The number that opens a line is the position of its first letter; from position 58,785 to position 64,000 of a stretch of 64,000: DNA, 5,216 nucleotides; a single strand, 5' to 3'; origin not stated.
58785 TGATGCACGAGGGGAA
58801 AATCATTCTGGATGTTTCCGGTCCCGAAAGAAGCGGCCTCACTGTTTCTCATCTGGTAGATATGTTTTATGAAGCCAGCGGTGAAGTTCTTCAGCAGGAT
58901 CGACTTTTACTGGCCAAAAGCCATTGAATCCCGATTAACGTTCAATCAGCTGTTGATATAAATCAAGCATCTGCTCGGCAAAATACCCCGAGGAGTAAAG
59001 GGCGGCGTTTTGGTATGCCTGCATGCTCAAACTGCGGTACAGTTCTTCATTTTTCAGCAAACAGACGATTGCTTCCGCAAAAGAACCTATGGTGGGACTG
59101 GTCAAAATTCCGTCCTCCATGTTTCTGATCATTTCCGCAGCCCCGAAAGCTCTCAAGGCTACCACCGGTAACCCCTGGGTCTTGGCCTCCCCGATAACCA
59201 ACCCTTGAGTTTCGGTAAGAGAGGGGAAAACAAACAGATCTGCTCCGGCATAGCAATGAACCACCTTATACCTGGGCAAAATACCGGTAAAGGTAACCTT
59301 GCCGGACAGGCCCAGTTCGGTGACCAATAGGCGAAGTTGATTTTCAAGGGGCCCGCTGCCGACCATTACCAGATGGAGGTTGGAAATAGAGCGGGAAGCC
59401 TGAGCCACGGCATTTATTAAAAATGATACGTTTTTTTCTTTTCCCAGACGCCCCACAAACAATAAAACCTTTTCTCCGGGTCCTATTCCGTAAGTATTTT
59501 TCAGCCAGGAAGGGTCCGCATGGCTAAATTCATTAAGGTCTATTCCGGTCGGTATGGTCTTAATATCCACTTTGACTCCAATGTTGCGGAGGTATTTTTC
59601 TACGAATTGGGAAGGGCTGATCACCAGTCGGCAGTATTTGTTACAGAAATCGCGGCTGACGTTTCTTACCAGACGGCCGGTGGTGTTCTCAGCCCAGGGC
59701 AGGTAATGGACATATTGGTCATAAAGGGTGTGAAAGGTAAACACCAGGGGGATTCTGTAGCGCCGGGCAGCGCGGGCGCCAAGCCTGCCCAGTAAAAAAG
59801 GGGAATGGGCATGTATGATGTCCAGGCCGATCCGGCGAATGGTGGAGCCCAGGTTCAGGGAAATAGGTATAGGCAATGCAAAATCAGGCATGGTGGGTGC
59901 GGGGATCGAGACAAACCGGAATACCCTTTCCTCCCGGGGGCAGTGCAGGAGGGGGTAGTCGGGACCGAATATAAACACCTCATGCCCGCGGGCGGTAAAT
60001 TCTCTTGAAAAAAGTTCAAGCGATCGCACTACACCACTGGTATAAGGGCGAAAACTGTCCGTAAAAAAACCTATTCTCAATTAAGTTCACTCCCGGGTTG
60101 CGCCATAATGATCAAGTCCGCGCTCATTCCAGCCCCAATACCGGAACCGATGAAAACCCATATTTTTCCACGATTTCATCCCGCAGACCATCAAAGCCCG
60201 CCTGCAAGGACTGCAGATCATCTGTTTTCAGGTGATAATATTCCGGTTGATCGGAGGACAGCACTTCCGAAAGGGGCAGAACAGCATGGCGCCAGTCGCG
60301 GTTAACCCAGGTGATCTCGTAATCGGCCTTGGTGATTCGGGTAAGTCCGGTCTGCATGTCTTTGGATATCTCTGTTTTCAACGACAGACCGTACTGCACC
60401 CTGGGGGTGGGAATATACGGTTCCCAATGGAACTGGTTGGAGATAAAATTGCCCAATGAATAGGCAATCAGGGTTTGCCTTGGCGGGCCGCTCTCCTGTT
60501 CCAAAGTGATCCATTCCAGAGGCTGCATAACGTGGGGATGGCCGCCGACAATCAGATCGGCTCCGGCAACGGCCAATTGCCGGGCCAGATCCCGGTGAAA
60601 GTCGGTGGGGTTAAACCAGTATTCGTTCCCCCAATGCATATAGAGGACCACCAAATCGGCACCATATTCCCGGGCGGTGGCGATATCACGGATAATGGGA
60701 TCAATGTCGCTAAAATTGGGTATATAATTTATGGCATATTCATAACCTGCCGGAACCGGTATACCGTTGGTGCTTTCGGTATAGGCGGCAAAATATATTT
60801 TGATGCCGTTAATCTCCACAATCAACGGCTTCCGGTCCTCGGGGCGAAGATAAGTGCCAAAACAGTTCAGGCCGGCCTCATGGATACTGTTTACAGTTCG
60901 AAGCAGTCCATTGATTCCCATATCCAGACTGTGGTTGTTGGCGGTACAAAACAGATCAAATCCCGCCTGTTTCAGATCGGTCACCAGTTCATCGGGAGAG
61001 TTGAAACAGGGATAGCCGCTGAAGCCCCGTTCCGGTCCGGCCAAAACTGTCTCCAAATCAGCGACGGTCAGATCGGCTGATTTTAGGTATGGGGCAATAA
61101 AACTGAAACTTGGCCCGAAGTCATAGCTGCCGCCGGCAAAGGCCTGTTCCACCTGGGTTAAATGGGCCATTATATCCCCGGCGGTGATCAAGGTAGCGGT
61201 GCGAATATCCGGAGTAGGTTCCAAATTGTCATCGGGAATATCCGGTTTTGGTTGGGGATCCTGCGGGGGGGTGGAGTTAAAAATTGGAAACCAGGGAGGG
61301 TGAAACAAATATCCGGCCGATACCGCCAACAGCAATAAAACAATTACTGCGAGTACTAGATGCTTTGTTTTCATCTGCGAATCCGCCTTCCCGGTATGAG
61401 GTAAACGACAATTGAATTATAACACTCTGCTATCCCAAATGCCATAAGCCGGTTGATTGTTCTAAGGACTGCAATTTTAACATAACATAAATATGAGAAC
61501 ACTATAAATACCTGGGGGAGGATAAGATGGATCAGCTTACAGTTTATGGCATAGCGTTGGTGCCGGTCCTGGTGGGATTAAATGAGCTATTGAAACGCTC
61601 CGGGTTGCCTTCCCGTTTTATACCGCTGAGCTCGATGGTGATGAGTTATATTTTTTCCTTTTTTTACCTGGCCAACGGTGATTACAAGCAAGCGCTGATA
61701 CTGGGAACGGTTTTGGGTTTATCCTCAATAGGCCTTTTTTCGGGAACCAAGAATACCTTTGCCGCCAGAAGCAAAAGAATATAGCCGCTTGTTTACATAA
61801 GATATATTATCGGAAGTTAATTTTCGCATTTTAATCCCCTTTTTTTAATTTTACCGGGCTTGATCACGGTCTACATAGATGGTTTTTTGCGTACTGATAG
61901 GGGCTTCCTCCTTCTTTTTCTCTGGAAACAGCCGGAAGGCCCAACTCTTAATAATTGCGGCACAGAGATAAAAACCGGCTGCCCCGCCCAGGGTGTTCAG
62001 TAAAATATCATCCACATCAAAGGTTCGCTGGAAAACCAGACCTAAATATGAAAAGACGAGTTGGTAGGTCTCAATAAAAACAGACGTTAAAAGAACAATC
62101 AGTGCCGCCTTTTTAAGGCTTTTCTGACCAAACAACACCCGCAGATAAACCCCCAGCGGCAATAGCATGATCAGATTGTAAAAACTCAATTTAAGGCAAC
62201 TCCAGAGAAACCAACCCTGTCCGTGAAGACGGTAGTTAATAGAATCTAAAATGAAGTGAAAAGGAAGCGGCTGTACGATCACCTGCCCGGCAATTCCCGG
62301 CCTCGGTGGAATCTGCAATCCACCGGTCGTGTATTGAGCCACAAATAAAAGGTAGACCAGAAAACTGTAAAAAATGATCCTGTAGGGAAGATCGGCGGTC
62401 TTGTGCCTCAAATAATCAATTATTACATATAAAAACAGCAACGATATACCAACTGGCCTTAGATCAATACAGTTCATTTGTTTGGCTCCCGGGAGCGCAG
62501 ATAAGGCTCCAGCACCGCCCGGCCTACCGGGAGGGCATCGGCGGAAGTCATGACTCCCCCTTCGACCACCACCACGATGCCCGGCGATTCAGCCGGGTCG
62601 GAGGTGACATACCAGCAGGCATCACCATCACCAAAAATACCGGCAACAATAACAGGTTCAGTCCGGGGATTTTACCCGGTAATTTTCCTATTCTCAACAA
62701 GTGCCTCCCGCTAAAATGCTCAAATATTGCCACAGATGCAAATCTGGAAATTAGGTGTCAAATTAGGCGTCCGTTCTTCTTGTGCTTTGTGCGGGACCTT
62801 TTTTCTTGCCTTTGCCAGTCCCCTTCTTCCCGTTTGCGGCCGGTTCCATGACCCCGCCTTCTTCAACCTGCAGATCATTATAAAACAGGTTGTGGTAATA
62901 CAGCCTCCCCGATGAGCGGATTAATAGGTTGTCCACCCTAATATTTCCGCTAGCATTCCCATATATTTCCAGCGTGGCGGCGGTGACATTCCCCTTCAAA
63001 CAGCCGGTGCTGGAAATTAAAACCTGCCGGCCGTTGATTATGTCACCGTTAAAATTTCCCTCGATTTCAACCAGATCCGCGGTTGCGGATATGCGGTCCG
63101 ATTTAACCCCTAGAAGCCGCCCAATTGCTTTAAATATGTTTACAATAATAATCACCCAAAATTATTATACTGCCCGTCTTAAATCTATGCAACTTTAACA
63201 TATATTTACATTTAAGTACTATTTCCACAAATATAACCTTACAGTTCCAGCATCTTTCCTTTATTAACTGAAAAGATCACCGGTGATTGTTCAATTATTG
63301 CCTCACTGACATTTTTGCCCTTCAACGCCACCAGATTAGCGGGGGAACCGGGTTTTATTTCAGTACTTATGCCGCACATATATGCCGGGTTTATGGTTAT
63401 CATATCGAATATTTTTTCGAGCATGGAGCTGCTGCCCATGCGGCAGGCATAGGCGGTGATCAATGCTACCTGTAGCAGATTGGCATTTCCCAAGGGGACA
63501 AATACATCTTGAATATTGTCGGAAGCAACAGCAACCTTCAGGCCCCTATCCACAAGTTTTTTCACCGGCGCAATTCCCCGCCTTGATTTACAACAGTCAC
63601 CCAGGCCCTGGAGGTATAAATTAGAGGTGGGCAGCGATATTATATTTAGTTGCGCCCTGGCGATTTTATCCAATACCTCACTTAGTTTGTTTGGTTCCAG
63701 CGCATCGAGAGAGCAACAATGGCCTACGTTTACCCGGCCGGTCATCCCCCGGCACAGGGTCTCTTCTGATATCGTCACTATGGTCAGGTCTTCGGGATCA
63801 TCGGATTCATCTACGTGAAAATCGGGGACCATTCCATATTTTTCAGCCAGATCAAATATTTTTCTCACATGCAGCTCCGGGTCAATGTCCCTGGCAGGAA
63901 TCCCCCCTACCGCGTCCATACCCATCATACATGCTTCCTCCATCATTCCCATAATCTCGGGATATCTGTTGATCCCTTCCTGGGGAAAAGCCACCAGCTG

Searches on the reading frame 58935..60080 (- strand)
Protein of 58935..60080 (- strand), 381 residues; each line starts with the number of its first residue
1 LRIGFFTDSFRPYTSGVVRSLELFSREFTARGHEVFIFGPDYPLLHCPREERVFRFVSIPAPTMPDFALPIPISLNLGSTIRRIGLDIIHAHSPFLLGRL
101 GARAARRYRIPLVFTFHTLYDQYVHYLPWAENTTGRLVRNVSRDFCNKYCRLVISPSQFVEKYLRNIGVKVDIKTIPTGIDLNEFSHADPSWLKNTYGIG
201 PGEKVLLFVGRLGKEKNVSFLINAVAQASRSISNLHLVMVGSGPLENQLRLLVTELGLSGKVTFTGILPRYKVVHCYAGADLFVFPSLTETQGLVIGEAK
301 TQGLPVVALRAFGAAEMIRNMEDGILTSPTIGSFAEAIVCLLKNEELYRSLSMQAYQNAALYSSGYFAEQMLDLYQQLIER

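Call 63: search_protein_families(library=pfam, proteins=[window:58935-60080:-], max_evalue=0.001)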
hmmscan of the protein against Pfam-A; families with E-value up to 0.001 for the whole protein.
window:58935-60080:- (381 aa): 6 families
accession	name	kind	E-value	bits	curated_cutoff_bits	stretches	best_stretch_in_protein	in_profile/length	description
PF00534.26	Glycos_transf_1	-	3.4e-37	128.1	26.4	1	197-357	9-171/172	Glycosyl transferases group 1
PF13439.12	Glyco_transf_4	-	3.9e-35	121.8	28.5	1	15-183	2-169/170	Glycosyltransferase Family 4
PF13692.12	Glyco_trans_1_4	-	8.3e-32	110.8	27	1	203-344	1-142/142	Glycosyl transferases group 1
PF13579.12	Glyco_trans_4_4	-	1.3e-20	74.8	29.7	1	16-179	2-158/158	Glycosyl transferase 4-like domain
PF20706.3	GT4-conflict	-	5.9e-07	29.2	26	1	203-321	197-323/385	Family 4 Glycosyltransferase in conflict systems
PF13477.12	Glyco_trans_4_2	-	0.00092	19.8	23.4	0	3-118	2-108/139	Glycosyl transferase 4-like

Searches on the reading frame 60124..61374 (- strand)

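Call 63: search_protein_families(library=pfam, proteins=[window:60124-61374:-], max_evalue=0.001)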
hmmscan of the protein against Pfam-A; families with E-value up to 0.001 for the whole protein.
window:60124-61374:- (416 aa): 1 family
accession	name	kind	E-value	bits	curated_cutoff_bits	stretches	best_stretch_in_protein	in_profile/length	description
PF09587.15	PGA_cap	-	1.2e-71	241.7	27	1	61-314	1-255/255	Bacterial capsule synthesis protein PGA_cap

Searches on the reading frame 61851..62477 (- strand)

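Call 63: search_protein_families(library=pfam, proteins=[window:61851-62477:-], max_evalue=0.001)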
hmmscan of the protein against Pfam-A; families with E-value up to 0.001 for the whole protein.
window:61851-62477:- (208 aa): 1 family
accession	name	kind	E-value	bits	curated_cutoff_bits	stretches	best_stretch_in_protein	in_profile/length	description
PF04892.17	VanZ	-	1.6e-21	77.7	30.1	1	36-173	4-123/126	VanZ like family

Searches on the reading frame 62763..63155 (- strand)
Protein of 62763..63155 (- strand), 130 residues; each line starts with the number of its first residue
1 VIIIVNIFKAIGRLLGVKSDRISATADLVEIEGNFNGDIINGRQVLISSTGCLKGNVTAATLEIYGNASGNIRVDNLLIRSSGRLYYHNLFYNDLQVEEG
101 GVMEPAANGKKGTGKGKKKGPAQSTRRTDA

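Call 63: search_protein_families(library=pfam, proteins=[window:62763-63155:-], max_evalue=0.001)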
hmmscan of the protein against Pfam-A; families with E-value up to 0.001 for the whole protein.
window:62763-63155:- (130 aa): 1 family
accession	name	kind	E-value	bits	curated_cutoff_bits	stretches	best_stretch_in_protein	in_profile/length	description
PF04519.19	Bactofilin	-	9.4e-14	51.9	27.9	1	26-104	16-94/98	Polymer-forming cytoskeletal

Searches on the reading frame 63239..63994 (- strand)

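Call 63: search_protein_families(library=pfam, proteins=[window:63239-63994:-], max_evalue=0.001)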
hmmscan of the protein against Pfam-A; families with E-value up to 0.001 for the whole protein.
window:63239-63994:- (251 aa): 2 families
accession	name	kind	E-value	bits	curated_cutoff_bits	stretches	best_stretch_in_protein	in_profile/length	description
PF07969.17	Amidohydro_3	-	1.2e-19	71.5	29.7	1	41-225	263-445/472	Amidohydrolase family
PF01979.26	Amidohydro_1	-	1.9e-13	50.8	25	1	43-237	137-323/345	Amidohydrolase family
